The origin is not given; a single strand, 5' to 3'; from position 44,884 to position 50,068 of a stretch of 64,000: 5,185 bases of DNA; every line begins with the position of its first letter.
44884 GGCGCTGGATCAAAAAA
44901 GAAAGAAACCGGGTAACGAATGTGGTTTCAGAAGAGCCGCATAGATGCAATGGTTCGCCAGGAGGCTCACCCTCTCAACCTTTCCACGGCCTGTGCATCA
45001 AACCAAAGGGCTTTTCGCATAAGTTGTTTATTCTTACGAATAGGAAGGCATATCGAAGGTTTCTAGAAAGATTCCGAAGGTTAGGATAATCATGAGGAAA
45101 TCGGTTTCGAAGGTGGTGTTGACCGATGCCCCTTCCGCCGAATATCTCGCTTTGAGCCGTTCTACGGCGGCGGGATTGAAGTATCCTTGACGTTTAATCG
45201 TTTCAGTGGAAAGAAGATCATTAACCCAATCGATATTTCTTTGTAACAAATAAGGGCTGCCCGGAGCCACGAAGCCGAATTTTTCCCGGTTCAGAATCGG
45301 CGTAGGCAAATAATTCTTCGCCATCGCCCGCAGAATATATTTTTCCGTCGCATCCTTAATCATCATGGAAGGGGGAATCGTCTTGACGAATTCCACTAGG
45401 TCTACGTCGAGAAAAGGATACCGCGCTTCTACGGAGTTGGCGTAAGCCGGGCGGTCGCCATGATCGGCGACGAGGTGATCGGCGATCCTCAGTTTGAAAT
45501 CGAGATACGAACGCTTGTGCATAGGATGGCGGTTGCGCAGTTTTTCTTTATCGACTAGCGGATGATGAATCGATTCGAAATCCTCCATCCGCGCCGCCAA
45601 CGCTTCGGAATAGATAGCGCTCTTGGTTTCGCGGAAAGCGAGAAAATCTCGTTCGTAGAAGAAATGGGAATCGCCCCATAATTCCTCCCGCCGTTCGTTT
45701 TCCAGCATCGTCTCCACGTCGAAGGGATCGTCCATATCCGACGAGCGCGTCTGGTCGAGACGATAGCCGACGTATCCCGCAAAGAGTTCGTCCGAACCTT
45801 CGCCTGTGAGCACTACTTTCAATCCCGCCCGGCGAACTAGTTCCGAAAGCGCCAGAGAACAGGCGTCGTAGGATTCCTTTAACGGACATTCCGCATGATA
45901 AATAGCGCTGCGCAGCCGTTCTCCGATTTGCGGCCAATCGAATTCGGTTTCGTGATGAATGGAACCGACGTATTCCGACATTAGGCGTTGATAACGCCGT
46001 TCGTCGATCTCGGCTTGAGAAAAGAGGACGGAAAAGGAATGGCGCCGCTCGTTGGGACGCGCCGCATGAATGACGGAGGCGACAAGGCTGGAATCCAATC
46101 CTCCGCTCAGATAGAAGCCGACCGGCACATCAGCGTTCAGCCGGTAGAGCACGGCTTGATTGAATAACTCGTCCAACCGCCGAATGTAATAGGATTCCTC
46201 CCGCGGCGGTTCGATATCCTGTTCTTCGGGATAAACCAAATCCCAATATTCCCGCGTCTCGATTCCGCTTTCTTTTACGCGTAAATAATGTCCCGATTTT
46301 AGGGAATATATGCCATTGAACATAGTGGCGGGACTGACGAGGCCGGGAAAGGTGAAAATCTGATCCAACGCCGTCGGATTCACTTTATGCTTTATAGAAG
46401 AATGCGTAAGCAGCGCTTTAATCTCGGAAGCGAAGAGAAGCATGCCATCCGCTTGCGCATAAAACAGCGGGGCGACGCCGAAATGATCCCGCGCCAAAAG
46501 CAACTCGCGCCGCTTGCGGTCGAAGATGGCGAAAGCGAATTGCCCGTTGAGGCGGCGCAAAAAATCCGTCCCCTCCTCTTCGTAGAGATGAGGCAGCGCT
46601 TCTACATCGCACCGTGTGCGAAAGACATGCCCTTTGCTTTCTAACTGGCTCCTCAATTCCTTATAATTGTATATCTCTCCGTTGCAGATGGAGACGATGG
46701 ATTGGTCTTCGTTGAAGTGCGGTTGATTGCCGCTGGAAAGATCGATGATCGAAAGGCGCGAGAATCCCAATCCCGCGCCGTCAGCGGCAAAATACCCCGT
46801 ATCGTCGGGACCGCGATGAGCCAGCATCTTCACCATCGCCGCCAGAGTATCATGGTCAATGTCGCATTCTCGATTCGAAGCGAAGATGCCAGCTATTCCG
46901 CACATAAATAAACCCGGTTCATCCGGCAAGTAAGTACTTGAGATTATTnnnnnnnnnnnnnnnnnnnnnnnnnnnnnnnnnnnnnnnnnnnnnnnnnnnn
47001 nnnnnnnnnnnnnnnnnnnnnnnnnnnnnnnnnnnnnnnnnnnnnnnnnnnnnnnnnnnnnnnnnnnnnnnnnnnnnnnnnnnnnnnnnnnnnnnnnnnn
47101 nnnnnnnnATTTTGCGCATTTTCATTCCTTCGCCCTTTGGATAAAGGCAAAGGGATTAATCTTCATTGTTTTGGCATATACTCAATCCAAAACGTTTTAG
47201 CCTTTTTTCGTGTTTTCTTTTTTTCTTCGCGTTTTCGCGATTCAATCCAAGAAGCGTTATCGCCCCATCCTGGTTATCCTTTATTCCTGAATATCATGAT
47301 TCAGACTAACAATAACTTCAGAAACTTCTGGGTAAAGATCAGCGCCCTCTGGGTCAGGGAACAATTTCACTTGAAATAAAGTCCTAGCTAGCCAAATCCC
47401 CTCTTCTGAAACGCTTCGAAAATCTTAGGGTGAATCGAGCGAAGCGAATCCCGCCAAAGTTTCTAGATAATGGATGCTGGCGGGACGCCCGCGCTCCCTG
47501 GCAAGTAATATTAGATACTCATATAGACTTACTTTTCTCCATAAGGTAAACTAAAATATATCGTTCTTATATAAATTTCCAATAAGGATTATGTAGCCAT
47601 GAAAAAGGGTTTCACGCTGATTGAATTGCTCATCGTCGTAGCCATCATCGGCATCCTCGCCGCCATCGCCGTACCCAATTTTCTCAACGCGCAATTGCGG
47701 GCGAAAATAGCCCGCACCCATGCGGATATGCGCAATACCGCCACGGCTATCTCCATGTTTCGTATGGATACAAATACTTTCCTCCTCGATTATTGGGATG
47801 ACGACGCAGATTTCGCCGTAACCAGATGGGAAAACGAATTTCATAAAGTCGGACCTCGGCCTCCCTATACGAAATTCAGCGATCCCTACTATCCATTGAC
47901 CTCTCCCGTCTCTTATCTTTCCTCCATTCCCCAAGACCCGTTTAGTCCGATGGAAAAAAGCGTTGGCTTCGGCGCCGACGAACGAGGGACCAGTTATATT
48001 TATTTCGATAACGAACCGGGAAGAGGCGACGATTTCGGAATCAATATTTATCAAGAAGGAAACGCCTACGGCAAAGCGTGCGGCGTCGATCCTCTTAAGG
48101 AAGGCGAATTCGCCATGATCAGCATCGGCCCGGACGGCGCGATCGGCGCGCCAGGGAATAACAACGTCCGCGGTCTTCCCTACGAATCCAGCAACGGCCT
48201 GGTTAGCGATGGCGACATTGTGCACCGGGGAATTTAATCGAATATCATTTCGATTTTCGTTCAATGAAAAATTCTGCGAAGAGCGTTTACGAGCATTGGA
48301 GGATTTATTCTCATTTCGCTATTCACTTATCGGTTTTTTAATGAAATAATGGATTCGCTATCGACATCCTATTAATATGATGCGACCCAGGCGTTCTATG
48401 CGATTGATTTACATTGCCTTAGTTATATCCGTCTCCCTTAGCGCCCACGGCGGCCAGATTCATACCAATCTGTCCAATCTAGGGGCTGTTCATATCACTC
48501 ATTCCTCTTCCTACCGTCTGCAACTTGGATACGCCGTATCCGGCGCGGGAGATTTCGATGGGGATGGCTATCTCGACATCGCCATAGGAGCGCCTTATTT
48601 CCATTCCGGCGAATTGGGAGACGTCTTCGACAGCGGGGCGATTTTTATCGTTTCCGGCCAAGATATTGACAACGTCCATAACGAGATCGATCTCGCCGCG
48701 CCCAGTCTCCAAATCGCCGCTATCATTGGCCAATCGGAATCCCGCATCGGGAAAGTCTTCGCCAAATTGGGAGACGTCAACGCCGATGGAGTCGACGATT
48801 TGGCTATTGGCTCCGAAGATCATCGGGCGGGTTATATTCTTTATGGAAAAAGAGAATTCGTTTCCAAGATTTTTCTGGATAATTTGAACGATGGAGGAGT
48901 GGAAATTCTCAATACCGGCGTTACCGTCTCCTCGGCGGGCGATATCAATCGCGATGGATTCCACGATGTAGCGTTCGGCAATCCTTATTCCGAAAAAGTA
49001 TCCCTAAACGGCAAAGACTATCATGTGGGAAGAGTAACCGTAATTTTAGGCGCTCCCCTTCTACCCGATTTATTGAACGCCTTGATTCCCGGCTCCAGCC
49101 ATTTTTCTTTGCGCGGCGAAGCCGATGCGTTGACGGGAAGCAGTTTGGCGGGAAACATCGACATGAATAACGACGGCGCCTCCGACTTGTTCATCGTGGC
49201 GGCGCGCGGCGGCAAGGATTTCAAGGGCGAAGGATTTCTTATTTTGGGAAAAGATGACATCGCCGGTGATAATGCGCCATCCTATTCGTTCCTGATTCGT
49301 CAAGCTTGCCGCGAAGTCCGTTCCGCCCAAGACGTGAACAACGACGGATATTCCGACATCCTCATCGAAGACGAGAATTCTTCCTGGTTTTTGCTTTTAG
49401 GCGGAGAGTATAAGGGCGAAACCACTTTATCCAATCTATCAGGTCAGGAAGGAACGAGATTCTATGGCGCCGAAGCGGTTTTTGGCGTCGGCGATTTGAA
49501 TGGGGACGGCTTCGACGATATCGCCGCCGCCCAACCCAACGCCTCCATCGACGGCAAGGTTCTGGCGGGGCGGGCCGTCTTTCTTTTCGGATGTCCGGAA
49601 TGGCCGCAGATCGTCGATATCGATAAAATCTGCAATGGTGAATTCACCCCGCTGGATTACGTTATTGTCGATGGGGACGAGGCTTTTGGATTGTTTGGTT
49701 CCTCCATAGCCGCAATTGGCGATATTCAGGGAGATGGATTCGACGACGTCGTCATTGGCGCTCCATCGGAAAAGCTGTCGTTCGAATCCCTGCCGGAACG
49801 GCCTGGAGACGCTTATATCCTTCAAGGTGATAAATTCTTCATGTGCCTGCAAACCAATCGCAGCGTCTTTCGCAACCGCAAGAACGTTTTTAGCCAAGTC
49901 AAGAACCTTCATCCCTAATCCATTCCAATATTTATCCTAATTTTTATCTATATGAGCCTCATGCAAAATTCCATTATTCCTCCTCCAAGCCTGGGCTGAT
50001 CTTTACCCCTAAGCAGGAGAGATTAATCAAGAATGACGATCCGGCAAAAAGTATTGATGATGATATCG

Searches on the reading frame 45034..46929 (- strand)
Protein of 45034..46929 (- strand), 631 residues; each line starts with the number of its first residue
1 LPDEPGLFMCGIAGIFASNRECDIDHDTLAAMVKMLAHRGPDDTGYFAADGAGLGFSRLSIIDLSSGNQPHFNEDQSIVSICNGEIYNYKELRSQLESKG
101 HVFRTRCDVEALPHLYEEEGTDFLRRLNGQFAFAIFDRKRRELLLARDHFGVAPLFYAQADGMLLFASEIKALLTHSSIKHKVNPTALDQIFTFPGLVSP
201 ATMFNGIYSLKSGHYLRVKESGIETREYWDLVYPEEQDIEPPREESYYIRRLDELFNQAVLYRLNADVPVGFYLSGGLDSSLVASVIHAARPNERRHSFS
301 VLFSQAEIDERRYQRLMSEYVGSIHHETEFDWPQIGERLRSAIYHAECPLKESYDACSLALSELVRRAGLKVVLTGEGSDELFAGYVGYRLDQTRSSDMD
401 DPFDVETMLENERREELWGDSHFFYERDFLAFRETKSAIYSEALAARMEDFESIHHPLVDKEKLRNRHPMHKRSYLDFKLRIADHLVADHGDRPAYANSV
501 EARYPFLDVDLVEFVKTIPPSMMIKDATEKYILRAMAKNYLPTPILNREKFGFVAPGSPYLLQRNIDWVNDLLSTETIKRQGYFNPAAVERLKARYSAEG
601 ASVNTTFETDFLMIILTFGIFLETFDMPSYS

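Call 24: search_protein_families(library=pfam, proteins=[window:45034-46929:-], max_evalue=0.00001)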
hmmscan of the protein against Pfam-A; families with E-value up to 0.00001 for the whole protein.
window:45034-46929:- (631 aa): 3 families
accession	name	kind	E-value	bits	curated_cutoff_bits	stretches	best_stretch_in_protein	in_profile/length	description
PF00733.27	Asn_synthase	-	5.4e-76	257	21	1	252-598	2-333/354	Asparagine synthase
PF13537.11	GATase_7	-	7.1e-44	149.2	25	1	57-174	2-122/123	Glutamine amidotransferase domain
PF13522.11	GATase_6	-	1.4e-36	125.8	27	1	41-169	1-130/130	Glutamine amidotransferase domain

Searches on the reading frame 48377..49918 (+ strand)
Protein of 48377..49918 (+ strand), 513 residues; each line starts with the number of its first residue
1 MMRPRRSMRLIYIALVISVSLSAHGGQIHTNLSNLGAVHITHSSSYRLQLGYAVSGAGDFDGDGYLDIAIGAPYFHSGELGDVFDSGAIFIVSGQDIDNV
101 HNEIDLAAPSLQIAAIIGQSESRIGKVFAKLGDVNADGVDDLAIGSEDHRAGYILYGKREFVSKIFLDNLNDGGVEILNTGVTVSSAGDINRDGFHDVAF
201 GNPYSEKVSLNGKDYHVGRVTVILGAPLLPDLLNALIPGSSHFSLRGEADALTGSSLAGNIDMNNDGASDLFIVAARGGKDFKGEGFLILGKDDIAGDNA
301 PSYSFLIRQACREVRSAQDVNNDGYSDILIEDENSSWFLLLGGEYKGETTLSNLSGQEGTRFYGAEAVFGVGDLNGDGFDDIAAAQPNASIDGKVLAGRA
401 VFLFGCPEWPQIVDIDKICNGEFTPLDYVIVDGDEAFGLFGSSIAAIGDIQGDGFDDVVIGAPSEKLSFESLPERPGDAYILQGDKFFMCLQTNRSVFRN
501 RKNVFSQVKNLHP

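Call 24: search_protein_families(library=pfam, proteins=[window:48377-49918:+], max_evalue=0.00001)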
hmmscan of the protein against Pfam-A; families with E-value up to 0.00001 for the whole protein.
window:48377-49918:+ (513 aa): 2 families
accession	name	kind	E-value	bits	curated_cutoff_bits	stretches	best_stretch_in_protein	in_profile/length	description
PF01839.29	FG-GAP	-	1e-35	121.4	22.1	2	51-82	2-27/37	FG-GAP repeat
PF13517.12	FG-GAP_3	-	6.5e-17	62.3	26.9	1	319-383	1-60/61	FG-GAP-like repeat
